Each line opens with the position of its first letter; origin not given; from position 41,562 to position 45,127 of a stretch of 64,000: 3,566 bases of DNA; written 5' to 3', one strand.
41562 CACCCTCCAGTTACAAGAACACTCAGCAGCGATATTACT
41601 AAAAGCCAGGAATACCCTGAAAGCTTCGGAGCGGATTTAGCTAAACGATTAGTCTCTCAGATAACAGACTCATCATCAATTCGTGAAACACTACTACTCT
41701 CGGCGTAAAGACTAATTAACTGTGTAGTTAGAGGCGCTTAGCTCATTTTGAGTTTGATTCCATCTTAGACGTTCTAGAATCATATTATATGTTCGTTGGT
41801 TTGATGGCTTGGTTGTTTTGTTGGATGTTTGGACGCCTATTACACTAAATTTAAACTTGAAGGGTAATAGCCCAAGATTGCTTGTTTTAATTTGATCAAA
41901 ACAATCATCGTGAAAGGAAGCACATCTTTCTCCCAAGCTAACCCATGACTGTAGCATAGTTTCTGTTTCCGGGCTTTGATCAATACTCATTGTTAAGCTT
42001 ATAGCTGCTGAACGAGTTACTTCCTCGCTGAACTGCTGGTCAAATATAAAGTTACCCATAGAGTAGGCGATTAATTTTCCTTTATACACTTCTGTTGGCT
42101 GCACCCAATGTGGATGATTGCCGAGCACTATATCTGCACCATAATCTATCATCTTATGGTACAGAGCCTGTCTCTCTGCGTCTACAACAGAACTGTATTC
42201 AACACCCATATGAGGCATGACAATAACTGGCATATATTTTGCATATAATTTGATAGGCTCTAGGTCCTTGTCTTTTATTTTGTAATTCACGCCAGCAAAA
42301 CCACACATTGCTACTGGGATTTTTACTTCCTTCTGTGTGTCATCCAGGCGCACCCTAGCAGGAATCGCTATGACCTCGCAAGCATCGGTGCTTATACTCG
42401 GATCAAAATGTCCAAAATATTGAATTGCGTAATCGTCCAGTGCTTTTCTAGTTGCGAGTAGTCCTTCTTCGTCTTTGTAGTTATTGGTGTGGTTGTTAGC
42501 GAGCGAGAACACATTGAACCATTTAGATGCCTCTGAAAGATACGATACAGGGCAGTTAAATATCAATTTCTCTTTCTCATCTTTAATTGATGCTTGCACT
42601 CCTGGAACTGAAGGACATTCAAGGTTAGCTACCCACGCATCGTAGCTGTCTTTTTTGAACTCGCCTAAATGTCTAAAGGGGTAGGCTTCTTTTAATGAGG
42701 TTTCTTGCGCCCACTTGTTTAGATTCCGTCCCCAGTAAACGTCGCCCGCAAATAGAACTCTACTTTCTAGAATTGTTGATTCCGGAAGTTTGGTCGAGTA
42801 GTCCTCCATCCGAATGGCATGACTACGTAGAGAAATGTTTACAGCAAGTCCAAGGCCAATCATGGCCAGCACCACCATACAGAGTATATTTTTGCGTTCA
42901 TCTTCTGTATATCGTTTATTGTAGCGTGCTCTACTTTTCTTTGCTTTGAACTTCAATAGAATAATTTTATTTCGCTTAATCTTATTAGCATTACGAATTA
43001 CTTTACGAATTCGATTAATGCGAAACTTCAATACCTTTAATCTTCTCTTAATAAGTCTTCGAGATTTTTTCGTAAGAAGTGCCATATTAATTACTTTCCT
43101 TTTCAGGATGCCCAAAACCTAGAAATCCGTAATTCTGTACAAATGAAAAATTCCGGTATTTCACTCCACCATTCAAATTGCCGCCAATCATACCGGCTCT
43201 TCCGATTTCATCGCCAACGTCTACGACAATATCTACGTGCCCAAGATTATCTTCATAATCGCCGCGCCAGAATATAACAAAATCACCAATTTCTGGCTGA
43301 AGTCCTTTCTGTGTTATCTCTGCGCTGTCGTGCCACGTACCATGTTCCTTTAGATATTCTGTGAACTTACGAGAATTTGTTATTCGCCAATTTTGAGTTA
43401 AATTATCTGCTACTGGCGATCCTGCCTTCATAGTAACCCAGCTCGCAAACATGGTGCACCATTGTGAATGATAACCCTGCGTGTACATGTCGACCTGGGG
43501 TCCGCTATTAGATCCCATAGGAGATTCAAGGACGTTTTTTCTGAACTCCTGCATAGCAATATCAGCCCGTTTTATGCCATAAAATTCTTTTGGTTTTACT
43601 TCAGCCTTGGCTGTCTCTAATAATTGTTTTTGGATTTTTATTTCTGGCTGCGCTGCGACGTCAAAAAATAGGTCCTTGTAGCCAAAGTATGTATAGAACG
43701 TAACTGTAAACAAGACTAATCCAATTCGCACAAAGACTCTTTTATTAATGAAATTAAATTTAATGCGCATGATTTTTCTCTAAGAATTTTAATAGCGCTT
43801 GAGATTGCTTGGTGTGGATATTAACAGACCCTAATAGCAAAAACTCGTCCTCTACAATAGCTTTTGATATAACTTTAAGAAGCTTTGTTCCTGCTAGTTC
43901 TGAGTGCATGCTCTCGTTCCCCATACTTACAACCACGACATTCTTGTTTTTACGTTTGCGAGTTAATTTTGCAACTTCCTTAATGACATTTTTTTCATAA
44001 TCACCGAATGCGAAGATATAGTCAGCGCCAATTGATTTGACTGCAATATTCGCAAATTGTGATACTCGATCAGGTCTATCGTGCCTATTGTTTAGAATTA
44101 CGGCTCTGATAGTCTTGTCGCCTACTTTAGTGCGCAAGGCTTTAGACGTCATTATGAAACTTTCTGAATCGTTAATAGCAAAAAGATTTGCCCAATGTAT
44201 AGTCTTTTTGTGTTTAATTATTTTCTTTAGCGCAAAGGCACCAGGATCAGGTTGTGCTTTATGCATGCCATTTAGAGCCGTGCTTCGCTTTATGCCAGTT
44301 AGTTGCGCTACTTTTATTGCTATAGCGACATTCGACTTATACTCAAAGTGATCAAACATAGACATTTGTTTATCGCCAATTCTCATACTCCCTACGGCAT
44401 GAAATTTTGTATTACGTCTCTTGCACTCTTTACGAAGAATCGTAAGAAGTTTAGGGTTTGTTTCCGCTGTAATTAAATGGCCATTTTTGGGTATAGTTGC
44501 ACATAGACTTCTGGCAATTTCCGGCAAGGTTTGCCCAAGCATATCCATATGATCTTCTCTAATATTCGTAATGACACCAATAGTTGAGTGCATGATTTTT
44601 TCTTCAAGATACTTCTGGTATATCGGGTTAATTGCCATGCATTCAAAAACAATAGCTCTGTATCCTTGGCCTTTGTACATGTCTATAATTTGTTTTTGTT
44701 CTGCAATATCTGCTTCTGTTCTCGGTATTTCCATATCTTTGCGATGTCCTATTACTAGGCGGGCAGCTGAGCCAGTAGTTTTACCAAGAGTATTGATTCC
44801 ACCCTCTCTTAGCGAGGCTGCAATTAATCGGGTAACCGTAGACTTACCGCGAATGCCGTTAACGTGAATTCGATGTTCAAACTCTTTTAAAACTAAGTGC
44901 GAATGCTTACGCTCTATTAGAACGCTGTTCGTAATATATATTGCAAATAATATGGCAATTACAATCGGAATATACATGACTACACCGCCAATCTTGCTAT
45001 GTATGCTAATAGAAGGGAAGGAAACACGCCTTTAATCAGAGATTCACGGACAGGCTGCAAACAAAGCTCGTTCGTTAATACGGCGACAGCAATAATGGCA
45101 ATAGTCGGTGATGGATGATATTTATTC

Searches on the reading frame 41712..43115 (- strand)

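Call 57: search_protein_families(library=pfam, proteins=[window:41712-43115:-])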
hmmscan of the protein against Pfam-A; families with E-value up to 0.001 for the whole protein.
window:41712-43115:- (467 aa): 1 family
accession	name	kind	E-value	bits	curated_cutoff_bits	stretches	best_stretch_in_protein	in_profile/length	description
PF09587.15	PGA_cap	-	4.2e-43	148.1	27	1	120-360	2-255/255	Bacterial capsule synthesis protein PGA_cap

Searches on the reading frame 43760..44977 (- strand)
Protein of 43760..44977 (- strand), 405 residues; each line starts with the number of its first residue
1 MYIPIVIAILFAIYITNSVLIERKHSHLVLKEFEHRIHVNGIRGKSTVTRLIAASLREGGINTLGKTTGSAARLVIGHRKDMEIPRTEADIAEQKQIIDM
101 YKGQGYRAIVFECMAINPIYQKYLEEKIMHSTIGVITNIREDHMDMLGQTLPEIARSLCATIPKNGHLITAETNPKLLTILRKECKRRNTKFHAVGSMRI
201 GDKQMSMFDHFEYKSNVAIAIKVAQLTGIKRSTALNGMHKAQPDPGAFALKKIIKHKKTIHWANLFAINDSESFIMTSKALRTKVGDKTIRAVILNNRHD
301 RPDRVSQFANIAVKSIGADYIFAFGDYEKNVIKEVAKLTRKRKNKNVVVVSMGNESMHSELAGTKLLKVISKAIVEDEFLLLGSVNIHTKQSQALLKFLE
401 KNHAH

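Call 57: search_protein_families(library=pfam, proteins=[window:43760-44977:-])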
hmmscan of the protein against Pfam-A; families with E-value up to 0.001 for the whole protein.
window:43760-44977:- (405 aa): 1 family
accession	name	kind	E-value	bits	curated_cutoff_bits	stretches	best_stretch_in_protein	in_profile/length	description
PF08245.18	Mur_ligase_M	-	7.5e-11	42.8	24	1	41-239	3-188/200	Mur ligase middle domain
